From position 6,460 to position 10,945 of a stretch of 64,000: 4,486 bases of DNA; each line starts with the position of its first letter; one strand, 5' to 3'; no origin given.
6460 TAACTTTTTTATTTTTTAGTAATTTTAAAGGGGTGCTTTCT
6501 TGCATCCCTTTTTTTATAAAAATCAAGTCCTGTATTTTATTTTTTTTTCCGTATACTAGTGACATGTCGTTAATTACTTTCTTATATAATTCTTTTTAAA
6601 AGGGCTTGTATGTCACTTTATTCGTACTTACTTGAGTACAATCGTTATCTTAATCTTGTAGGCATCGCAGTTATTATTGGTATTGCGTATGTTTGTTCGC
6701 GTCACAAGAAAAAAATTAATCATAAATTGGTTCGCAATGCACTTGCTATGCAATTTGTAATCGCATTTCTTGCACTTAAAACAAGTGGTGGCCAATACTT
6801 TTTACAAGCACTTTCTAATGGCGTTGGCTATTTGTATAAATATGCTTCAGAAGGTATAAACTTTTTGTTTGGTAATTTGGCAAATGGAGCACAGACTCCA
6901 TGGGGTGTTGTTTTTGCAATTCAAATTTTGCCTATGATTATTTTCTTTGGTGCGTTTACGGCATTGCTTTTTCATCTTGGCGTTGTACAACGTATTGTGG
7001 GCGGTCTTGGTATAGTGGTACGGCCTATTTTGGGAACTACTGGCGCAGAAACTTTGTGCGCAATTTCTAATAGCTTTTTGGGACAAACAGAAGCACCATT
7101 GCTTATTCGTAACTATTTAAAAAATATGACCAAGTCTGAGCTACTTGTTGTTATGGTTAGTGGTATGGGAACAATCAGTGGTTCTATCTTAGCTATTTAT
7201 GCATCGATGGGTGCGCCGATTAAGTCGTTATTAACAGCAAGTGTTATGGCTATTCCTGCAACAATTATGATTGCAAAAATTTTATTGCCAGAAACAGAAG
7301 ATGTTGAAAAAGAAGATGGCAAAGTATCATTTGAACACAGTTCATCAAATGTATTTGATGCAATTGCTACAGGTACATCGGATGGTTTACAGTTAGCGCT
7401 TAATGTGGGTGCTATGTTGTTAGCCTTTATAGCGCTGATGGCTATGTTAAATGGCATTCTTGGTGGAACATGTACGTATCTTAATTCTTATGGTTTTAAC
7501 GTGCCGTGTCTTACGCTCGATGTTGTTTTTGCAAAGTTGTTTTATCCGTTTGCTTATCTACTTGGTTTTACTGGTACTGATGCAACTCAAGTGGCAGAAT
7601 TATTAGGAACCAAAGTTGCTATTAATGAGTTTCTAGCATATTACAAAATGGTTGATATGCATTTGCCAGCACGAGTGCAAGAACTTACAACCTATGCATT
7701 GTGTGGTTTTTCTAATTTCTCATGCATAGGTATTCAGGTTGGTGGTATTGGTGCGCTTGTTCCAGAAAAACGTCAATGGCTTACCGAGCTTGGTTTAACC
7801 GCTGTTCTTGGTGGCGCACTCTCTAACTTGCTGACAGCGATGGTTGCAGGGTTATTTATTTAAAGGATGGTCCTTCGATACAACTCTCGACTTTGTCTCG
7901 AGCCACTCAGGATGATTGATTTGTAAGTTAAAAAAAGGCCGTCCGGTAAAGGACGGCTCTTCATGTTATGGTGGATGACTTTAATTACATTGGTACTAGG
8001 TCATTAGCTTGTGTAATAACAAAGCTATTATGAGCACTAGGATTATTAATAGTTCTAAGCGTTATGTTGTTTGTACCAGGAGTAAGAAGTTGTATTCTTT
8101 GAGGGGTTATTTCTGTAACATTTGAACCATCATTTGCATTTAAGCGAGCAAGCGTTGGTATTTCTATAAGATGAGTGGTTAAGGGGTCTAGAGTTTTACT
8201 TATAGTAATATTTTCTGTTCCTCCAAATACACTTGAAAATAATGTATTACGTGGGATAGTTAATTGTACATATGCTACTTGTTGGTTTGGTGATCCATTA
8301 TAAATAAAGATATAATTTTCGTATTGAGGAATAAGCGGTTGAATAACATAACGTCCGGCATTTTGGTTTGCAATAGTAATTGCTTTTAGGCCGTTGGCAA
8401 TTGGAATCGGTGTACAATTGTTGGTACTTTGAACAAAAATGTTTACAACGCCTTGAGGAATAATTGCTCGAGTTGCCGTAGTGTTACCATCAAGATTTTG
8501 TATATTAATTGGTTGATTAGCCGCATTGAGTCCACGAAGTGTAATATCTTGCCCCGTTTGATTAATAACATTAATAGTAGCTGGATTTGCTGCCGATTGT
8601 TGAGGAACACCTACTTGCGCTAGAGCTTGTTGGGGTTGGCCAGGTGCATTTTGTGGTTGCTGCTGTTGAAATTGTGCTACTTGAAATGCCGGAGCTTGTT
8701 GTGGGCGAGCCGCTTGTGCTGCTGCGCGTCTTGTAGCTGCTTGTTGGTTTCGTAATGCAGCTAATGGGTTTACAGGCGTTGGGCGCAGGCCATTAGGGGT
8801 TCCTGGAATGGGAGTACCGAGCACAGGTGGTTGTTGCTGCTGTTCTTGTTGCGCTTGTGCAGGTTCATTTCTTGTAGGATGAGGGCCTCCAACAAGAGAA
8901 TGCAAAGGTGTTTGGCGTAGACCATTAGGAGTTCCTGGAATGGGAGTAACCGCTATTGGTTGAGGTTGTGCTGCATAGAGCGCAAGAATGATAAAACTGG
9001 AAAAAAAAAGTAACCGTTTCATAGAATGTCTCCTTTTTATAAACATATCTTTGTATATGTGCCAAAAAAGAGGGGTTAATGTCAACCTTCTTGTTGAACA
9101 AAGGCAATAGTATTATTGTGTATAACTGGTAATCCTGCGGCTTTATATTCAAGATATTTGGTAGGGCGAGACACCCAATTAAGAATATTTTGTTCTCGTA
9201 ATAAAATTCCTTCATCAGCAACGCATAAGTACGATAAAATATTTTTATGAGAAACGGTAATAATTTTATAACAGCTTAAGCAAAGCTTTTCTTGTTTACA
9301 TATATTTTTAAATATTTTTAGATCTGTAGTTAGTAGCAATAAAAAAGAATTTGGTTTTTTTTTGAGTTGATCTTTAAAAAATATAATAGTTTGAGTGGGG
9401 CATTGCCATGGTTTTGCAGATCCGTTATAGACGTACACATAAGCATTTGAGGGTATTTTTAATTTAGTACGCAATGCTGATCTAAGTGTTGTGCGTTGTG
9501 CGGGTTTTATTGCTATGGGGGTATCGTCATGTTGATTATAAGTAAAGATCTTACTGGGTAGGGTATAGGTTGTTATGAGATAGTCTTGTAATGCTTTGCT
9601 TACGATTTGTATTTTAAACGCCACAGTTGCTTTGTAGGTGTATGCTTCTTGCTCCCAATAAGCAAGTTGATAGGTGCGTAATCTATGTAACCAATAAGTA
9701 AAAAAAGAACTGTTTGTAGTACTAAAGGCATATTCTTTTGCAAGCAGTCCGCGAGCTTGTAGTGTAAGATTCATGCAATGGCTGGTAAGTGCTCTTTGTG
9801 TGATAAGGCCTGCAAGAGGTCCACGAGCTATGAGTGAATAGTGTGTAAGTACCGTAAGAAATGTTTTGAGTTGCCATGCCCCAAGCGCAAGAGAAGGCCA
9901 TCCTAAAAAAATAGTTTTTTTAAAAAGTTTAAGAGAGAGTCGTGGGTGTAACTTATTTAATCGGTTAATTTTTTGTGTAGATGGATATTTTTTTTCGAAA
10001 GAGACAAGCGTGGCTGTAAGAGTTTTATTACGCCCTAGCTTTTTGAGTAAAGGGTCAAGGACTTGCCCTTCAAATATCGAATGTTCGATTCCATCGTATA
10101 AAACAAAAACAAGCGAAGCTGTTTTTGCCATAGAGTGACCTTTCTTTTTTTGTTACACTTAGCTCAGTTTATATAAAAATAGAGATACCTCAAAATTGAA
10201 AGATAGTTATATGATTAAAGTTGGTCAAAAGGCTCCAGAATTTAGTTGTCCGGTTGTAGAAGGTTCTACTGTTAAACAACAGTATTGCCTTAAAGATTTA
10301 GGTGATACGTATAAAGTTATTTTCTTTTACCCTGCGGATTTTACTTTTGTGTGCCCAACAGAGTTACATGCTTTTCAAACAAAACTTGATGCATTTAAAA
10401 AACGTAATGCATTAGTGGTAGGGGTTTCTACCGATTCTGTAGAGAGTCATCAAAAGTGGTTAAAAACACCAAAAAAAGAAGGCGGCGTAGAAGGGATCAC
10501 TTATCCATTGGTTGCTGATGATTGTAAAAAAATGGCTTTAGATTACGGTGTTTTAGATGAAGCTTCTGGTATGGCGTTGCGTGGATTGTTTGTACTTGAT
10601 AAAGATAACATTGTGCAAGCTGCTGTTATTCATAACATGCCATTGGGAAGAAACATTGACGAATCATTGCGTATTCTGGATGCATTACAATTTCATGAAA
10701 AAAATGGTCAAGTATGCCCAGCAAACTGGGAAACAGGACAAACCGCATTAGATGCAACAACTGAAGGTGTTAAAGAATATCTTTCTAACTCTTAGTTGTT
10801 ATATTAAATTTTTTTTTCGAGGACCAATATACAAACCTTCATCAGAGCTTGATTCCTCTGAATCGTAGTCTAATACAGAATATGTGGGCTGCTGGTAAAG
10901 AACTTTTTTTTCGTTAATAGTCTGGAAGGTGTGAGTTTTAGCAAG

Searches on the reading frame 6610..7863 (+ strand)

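Call 79: search_protein_families(library=pfam, proteins=[window:6610-7863:+], max_evalue=0.0001)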
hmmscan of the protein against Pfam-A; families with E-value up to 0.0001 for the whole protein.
window:6610-7863:+ (417 aa): 3 families
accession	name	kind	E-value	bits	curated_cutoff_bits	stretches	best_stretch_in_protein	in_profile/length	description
PF07662.18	Nucleos_tra2_C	-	1.7e-66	224.4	32.3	1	207-414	2-213/213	Na+ dependent nucleoside transporter C-terminus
PF01773.25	Nucleos_tra2_N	-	3.3e-22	79.2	27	1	17-90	1-74/74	Na+ dependent nucleoside transporter N-terminus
PF07670.19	Gate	-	8.6e-14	52.3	29.6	1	104-202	2-102/104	Nucleoside recognition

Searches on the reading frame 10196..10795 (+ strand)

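Call 86: search_protein_families(library=pfam, proteins=[window:10196-10795:+], max_evalue=0.0001)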
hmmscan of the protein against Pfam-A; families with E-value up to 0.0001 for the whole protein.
window:10196-10795:+ (199 aa): 3 families
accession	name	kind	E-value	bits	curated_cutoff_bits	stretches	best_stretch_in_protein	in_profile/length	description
PF00578.27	AhpC-TSA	-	7.2e-35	120.1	26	1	9-142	1-123/124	AhpC/TSA family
PF08534.16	Redoxin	-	1.5e-15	57.7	26.6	1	8-149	1-137/148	Redoxin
PF10417.14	1-cysPrx_C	-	1.3e-12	47.9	21.1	1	163-198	1-41/41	C-terminal domain of 1-Cys peroxiredoxin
